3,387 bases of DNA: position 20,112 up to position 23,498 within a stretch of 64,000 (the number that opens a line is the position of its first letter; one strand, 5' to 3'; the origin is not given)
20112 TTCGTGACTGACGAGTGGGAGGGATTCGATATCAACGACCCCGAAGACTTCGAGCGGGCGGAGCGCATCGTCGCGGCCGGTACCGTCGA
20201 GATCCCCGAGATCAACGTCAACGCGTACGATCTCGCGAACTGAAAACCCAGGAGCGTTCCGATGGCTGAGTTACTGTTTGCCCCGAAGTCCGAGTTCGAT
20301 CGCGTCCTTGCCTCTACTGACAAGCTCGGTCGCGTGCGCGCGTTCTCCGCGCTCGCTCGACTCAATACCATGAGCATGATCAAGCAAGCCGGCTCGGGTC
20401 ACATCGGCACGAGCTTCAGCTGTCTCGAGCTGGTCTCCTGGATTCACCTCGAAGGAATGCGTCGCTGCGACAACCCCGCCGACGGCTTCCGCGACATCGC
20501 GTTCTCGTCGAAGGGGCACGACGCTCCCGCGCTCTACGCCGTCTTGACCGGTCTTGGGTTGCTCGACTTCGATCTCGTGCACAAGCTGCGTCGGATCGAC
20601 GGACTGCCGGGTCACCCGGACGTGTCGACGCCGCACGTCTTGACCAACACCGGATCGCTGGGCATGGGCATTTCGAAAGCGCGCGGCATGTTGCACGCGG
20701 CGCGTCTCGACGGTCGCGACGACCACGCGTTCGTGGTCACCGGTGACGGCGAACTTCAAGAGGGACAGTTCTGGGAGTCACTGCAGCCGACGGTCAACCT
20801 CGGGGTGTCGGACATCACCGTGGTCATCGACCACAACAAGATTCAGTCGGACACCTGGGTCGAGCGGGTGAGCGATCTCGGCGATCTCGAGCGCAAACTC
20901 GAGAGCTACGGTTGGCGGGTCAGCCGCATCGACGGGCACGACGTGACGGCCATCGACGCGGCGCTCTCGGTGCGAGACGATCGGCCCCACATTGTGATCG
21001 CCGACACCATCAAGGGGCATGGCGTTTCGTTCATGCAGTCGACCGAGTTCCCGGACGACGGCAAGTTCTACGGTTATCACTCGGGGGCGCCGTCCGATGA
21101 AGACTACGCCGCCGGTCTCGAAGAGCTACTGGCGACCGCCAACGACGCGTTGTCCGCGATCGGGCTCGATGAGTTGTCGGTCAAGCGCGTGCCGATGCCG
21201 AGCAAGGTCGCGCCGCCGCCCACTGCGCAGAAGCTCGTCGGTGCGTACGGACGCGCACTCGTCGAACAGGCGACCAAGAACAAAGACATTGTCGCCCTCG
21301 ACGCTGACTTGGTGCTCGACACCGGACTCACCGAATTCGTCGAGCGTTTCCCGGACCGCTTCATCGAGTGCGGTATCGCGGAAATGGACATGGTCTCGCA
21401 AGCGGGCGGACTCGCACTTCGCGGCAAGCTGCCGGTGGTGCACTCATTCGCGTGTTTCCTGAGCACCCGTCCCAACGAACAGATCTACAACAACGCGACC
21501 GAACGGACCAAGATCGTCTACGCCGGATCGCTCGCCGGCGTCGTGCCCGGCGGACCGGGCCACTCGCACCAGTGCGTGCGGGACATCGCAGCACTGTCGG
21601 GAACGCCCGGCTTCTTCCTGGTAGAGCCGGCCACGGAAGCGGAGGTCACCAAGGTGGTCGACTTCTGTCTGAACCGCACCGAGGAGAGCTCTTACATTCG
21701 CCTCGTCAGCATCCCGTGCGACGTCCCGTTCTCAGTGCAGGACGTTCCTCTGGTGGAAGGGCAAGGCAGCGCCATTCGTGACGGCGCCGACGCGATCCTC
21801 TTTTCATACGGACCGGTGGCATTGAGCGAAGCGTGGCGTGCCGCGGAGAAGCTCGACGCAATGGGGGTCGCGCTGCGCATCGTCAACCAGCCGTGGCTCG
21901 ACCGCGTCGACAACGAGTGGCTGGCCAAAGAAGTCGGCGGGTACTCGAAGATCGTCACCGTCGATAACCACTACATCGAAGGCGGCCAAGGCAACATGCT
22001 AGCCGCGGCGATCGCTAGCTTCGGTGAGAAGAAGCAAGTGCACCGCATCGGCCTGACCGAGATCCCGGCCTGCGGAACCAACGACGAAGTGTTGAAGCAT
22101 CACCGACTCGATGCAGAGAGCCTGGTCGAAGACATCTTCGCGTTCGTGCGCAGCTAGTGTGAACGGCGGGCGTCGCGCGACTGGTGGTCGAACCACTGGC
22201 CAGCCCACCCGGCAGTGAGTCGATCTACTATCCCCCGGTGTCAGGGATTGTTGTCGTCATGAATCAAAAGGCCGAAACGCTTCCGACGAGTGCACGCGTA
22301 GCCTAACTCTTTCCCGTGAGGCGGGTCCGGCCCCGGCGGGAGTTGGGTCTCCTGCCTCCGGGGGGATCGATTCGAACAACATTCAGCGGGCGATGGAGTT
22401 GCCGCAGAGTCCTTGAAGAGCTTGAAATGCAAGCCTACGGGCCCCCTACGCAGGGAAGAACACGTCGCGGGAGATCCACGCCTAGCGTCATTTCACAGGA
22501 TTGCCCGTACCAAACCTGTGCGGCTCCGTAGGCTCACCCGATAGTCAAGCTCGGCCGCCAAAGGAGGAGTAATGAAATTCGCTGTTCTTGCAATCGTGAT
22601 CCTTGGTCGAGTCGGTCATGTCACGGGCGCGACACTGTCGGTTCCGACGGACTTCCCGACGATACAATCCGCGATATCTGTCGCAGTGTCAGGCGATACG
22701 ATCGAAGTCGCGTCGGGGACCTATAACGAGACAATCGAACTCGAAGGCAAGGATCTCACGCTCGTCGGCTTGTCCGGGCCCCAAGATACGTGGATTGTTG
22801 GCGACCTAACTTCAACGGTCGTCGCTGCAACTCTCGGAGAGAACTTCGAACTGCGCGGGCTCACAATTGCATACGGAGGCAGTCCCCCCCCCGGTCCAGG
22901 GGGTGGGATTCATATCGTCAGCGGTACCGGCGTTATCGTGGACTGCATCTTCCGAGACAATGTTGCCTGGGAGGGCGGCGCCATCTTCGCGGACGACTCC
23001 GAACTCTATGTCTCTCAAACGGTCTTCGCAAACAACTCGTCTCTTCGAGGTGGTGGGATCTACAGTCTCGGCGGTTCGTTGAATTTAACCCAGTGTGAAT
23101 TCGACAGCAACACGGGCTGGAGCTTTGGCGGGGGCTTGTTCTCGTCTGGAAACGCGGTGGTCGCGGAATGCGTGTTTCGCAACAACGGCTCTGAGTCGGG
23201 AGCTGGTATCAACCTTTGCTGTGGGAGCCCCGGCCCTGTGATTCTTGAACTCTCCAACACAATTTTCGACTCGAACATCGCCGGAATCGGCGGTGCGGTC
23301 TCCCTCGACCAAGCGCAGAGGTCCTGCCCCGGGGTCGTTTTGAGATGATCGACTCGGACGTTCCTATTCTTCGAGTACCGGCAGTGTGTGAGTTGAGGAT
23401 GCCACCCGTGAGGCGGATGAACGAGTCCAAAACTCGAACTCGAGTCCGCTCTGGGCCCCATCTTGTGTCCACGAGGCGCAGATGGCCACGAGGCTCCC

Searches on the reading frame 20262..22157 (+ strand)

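Call 31: search_protein_families(library=pfam, proteins=[window:20262-22157:+], max_evalue=0.00001)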
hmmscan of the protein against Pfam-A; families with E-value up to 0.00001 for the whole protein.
window:20262-22157:+ (631 aa): 4 families
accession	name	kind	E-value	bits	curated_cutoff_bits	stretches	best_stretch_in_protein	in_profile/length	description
PF00456.26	Transketolase_N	-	1.1e-25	90.8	22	1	32-260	9-254/334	Transketolase, thiamine diphosphate binding domain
PF02779.29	Transket_pyr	-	4.3e-23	82.3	27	1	327-481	7-167/174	Transketolase, pyrimidine binding domain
PF02780.25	Transketolase_C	-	4.7e-17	62.5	25.9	1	500-620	1-123/124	Transketolase, C-terminal domain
PF13292.11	DXP_synthase_N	-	2.8e-09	37.1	21.2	1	85-196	69-175/274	1-deoxy-D-xylulose-5-phosphate synthase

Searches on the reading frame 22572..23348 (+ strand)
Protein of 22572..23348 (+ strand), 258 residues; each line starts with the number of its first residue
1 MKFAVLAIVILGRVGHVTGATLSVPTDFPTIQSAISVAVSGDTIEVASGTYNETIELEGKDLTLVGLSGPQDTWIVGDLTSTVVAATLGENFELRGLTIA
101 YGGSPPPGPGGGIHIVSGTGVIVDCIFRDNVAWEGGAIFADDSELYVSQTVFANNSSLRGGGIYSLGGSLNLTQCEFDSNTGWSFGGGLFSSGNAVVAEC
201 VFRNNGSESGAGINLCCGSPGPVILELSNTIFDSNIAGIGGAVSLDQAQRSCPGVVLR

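Call 31: search_protein_families(library=pfam, proteins=[window:22572-23348:+], max_evalue=0.00001)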
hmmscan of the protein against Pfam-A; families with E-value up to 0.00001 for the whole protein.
window:22572-23348:+ (258 aa): 1 family
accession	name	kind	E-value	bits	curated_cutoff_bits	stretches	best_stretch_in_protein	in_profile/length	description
PF02415.23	Chlam_PMP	-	5.8e-07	29.5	20.6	0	124-140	1-18/19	Chlamydia polymorphic membrane protein (Chlamydia_PMP) repeat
